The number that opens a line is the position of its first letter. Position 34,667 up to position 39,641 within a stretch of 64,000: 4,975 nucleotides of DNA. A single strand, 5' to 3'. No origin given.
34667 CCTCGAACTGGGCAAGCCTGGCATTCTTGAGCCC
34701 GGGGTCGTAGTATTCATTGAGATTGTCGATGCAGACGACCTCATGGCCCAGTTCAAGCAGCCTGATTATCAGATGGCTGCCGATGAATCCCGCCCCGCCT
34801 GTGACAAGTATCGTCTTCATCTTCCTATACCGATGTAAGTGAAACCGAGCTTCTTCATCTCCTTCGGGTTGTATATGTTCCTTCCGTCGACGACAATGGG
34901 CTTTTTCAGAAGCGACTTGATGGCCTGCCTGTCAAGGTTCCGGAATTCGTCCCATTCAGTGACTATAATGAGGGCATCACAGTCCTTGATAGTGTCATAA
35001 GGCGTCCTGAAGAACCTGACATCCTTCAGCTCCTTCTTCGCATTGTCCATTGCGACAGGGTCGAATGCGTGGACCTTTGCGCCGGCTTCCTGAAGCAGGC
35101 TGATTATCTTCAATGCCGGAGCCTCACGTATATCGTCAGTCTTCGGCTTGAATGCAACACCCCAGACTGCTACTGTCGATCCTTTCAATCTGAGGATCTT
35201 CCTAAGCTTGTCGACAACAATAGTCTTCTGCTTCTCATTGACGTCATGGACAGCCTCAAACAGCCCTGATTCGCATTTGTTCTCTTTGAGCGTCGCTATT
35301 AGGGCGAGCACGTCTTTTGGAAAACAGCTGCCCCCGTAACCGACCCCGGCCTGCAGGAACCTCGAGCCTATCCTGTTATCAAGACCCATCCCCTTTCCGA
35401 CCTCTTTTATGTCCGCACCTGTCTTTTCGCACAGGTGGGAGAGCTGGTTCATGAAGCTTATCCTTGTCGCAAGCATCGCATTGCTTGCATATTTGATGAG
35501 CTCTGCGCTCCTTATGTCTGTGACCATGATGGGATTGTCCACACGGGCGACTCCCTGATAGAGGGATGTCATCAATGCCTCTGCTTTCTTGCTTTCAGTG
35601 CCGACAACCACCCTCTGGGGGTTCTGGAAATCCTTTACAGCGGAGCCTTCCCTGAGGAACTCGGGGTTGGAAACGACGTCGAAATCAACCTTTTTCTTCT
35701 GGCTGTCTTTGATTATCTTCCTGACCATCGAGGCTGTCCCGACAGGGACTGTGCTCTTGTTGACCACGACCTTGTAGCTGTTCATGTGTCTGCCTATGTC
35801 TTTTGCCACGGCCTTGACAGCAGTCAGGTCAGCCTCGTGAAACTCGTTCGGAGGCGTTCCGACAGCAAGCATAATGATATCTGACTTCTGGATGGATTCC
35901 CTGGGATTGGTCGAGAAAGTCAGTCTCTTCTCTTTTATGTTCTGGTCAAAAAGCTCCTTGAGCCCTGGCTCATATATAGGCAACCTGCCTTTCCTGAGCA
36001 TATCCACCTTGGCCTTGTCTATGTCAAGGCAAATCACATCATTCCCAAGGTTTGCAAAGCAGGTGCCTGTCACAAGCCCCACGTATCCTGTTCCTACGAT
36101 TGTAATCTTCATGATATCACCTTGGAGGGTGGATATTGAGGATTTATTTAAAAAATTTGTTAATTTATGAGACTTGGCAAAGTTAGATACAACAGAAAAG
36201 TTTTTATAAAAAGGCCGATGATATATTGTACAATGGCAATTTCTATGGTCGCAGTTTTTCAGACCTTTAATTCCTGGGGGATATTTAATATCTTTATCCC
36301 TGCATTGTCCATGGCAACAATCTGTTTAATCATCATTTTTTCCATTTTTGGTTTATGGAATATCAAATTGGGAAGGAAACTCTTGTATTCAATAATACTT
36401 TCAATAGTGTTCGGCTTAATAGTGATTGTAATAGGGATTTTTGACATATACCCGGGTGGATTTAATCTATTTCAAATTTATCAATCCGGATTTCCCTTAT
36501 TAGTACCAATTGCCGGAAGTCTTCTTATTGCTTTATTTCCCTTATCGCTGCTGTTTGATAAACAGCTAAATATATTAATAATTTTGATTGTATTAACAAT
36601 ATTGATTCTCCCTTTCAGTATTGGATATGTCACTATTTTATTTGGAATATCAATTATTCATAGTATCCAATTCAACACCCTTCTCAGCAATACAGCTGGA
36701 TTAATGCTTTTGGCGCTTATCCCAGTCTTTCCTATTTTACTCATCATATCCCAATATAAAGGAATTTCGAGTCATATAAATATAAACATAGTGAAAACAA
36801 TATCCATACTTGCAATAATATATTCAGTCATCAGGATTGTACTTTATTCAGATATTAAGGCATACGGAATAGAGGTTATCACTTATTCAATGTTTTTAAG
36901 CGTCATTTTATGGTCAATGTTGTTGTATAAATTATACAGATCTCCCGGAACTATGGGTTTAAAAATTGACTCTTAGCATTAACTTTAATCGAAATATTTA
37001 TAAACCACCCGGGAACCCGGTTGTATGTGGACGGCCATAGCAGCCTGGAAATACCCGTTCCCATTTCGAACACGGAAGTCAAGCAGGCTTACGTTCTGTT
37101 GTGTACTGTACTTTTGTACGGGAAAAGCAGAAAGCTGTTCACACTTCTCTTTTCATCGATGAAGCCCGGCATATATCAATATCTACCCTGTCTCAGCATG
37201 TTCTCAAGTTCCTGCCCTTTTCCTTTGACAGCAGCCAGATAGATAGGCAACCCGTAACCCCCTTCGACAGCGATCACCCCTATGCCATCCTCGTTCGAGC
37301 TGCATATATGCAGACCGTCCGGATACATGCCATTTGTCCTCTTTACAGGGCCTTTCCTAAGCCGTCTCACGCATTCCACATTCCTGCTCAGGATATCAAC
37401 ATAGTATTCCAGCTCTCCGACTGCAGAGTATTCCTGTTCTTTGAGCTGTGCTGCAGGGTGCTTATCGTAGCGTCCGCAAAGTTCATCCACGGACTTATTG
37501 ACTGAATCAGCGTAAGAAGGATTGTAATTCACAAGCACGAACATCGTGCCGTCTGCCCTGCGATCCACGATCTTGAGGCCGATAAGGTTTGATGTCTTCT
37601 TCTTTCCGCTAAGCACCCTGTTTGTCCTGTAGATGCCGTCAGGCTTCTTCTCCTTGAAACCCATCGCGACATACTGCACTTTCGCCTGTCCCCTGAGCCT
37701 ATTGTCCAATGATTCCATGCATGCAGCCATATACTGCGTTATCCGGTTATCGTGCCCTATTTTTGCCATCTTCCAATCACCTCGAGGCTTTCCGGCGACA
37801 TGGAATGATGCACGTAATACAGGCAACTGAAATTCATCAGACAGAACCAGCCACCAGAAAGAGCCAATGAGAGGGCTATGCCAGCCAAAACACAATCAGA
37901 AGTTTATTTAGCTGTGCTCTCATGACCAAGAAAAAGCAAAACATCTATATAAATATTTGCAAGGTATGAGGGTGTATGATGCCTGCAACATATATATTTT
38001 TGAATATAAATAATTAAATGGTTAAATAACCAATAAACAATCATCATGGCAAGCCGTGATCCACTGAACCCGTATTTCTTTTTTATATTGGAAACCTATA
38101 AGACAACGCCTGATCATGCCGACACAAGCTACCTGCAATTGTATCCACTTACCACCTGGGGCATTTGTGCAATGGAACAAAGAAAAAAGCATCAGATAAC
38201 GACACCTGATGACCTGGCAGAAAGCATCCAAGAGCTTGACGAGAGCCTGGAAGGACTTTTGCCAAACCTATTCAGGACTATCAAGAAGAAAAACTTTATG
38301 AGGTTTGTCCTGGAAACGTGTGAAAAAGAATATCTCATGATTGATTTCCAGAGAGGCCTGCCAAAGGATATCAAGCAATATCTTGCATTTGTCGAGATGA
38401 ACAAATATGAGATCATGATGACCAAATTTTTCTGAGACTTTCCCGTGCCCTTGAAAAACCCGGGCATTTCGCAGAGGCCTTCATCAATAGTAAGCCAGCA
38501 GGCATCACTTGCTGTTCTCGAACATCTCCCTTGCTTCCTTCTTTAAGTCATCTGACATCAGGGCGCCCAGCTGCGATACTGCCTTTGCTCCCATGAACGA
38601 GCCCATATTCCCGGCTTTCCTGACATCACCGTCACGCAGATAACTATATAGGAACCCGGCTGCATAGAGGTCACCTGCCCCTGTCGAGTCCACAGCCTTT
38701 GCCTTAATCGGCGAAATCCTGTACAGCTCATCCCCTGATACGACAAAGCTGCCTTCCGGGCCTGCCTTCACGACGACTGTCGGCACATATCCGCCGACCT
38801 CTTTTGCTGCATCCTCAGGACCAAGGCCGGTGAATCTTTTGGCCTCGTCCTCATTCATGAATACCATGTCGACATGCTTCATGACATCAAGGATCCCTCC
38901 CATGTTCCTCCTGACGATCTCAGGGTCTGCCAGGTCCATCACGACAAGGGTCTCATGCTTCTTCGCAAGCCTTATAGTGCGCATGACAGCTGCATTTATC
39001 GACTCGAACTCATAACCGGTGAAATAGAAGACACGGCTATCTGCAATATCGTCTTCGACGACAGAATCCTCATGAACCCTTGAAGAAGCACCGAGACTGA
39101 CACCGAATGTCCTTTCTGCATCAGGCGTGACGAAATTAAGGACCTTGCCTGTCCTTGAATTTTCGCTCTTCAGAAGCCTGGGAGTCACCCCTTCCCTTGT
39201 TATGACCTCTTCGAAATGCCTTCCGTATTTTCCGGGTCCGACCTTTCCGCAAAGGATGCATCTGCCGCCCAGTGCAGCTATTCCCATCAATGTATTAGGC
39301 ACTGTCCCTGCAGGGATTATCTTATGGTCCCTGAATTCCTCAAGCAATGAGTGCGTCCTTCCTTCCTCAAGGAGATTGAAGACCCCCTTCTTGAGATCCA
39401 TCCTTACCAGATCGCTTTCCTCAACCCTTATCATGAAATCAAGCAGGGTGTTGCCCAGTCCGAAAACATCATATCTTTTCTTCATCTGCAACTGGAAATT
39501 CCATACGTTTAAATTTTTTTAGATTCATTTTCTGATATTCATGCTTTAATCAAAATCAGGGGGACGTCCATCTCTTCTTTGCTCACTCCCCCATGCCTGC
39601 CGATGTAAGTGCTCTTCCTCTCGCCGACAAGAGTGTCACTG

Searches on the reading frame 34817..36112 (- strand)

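Call 61: search_protein_families(library=pfam, proteins=[window:34817-36112:-], max_evalue=0.01)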
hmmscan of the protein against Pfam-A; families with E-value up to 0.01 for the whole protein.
window:34817-36112:- (431 aa): 9 families
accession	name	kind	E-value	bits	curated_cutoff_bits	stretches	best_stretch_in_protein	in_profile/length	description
PF03721.20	UDPG_MGDP_dh_N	-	1.4e-70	237.1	27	1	1-183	1-186/187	UDP-glucose/GDP-mannose dehydrogenase family, NAD binding domain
PF03720.21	UDPG_MGDP_dh_C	-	1.4e-39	135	30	1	315-416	1-103/103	UDP-glucose/GDP-mannose dehydrogenase family, UDP binding domain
PF00984.24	UDPG_MGDP_dh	-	6e-37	126.1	25.4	1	201-293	1-93/94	UDP-glucose/GDP-mannose dehydrogenase family, central domain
PF03446.21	NAD_binding_2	-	2.1e-05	25.1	21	1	2-147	1-120/161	NAD binding domain of 6-phosphogluconate dehydrogenase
PF02558.23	ApbA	-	0.00021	21.3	22.2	1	3-85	1-75/150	Ketopantoate reductase PanE/ApbA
PF03807.23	F420_oxidored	-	0.0026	18.8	21.6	0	338-409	16-90/94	NADP oxidoreductase coenzyme F420-dependent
PF01210.29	NAD_Gly3P_dh_N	-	0.0031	18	23.1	0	2-155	1-139/158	NAD-dependent glycerol-3-phosphate dehydrogenase N-terminus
PF02254.24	TrkA_N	-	0.0041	17.9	23.8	0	3-43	1-41/116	TrkA-N domain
PF00070.33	Pyr_redox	-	0.0076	17.2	22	0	2-30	1-29/82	Pyridine nucleotide-disulphide oxidoreductase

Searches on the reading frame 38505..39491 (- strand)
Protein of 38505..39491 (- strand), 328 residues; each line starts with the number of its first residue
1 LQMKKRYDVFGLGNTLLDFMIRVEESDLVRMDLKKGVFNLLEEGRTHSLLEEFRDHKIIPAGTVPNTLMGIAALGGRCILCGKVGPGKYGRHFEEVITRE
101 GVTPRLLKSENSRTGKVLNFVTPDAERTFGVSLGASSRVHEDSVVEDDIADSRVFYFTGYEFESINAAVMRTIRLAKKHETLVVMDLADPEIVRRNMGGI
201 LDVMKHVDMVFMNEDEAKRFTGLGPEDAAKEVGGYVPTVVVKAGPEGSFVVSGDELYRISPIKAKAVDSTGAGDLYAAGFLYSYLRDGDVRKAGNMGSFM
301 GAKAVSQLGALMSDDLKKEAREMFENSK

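Call 61: search_protein_families(library=pfam, proteins=[window:38505-39491:-], max_evalue=0.01)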
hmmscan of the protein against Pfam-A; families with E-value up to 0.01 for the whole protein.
window:38505-39491:- (328 aa): 1 family
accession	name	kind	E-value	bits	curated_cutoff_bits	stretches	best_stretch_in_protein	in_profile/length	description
PF00294.29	PfkB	-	3.3e-43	148.6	25.8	1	48-310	24-295/302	pfkB family carbohydrate kinase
